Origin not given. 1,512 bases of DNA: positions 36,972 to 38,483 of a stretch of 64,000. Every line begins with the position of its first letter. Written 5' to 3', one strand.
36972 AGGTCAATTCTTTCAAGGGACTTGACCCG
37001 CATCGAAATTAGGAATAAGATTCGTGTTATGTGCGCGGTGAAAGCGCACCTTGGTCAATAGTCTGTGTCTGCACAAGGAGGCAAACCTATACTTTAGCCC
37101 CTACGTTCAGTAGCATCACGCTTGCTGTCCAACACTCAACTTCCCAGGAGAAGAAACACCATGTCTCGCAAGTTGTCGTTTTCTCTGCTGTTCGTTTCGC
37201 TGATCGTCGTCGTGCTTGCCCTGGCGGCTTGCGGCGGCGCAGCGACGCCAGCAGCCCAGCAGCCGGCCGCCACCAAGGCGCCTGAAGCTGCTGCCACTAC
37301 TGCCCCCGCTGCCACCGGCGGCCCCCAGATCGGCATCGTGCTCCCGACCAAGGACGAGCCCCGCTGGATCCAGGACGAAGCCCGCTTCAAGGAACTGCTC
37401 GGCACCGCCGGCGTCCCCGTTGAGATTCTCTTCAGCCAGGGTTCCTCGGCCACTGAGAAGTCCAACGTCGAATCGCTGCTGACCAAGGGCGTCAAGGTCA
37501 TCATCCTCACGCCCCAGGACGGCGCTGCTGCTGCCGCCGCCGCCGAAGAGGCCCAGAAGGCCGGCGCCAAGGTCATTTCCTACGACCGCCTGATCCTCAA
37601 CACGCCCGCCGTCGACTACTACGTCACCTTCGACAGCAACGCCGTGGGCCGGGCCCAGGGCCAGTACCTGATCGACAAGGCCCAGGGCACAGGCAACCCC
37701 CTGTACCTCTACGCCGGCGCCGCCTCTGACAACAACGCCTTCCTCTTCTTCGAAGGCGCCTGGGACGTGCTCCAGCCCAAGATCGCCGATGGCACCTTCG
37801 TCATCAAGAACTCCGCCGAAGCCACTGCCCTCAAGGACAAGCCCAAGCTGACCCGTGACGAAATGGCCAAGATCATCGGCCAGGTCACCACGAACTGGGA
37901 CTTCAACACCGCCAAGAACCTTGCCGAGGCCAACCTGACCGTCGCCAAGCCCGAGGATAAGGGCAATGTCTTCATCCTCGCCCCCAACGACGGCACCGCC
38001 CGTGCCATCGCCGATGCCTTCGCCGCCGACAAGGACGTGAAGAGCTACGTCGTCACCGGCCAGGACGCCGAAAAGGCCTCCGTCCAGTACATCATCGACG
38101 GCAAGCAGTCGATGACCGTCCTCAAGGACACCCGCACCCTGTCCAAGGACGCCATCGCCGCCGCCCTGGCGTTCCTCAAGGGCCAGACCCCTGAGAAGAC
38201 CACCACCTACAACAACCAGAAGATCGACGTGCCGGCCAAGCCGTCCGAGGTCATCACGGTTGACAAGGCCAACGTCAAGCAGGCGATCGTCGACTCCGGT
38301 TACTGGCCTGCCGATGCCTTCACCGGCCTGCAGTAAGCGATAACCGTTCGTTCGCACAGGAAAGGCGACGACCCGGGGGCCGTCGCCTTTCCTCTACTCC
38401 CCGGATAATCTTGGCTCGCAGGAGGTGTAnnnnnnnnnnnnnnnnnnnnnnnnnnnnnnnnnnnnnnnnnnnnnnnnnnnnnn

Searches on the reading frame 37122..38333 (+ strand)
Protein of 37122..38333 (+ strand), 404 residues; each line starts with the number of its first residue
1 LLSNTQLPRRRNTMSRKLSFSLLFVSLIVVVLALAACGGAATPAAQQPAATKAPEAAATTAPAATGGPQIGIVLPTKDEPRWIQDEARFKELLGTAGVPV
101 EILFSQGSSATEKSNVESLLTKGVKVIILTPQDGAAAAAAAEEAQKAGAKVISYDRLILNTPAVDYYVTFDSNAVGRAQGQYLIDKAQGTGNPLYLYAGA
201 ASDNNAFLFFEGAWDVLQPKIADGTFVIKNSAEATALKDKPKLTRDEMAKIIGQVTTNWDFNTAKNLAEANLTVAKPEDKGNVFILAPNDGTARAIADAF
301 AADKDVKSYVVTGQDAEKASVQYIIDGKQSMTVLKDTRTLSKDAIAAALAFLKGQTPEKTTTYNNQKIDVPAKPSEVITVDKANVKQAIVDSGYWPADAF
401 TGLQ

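Call 4: search_protein_families(library=pfam, proteins=[window:37122-38333:+], max_evalue=0.01)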
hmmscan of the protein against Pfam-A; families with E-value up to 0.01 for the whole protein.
window:37122-38333:+ (404 aa): 2 families
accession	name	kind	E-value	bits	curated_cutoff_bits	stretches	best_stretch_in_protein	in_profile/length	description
PF13407.12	Peripla_BP_4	-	6.7e-47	160.6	35.1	1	70-355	1-257/258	Periplasmic binding protein domain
PF00532.27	Peripla_BP_1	-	9.1e-09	35.6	22.2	1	69-198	3-128/281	Periplasmic binding proteins and sugar binding domain of LacI family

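Call 11: search_solved_structures(query=window:37122-38333:+, max_evalue=0.00001, show_alignments=1)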
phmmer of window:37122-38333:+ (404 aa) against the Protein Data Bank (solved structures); distinct sequences matched with E-value up to 0.00001: 27.
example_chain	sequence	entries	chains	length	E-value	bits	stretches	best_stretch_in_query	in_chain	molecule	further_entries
4rxu_A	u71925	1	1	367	2.3e-159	533.8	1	65-403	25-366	Periplasmic sugar-binding protein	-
4ys6_A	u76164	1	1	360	1.4e-53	185.7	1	65-399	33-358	Putative solute-binding component of ABC transporter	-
4wwh_A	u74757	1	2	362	2.1e-53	185.1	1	69-396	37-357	ABC transporter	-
3urm_A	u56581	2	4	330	2.1e-47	165.4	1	69-399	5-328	Multiple sugar-binding periplasmic receptor ChvE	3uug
3m9w_A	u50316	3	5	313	5.7e-36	127.8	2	70-226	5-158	D-xylose-binding periplasmic protein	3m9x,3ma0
4ywh_A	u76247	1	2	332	4.1e-33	118.4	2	78-226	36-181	ABC TRANSPORTER SOLUTE BINDING PROTEIN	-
6rqg_A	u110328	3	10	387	2.7e-18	69.6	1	58-365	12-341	46 kDa surface antigen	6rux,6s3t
2ioy_A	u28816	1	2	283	9.2e-10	41.5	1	70-197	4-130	Periplasmic sugar-binding protein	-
4ry9_A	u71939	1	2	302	2.4e-09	40.2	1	65-192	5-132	Periplasmic binding protein/LacI transcriptional regulator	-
4zjp_A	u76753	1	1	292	4.3e-09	39.3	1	70-202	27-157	Monosaccharide-transporting ATPase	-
4irx_A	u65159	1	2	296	1e-08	38.1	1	80-185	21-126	Sugar ABC transporter, periplasmic sugar-binding protein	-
2x7x_A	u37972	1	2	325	1.7e-08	37.4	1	70-201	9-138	SENSOR PROTEIN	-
2gx6_A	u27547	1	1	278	2.2e-08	37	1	70-202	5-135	D-ribose-binding periplasmic protein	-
1drk_A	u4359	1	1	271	4.7e-08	35.9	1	70-203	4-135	D-RIBOSE-BINDING PROTEIN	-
1drj_A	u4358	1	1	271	6.1e-08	35.5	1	70-199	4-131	D-RIBOSE-BINDING PROTEIN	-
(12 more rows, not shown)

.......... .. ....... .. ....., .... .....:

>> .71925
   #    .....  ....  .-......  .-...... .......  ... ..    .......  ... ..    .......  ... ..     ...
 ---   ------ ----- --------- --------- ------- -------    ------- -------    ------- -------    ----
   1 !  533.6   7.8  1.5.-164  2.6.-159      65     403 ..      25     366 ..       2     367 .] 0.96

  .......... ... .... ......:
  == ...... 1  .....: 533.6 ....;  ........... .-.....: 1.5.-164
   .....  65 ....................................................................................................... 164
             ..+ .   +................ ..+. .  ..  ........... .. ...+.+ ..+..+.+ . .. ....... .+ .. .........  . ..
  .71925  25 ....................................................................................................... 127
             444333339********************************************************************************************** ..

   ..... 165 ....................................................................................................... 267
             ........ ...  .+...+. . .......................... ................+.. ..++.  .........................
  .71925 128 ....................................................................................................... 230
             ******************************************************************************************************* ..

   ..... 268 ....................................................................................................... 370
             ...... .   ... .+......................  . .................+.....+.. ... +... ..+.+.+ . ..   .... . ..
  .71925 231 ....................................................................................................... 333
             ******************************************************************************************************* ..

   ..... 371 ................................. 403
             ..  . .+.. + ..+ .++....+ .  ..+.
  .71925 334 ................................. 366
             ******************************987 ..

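Call 51: search_protein_families(library=ncbifam, proteins=[window:37122-38333:+], max_evalue=0.00001)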
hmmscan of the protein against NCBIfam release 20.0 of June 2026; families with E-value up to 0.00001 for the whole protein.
window:37122-38333:+ (404 aa): 8 families
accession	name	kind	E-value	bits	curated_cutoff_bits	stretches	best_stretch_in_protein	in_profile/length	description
NF040907.2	ChvE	equivalog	6.9e-76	255.5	460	1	70-398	1-322/324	multiple monosaccharide ABC transporter substrate-binding protein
TIGR02634.1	xylF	equivalog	1.4e-52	179.2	389.55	2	71-228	2-156/302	D-xylose ABC transporter substrate-binding protein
NF007680.0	PRK10355.1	equivalog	1.2e-47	162.7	504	2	59-226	17-181/331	D-xylose ABC transporter substrate-binding protein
NF045705.1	SurfProtP46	equivalog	4.2e-23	81.7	800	2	193-355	192-352/412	surface antigen P46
NF007936.0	PRK10653.1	equivalog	4e-12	46.1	337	1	58-188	17-146/295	ribose ABC transporter substrate-binding protein RbsB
NF007254.0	PRK09701.1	equivalog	8.8e-10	38.2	335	1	64-201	21-166/311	D-allose transporter substrate-binding protein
NF011924.1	PRK15395.1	equivalog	2.2e-09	36.8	420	1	104-386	63-327/329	galactose/glucose ABC transporter substrate-binding protein MglB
TIGR02637.1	RhaS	equivalog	6.4e-06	25.6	342.25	0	108-205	41-138/302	rhamnose ABC transporter substrate-binding protein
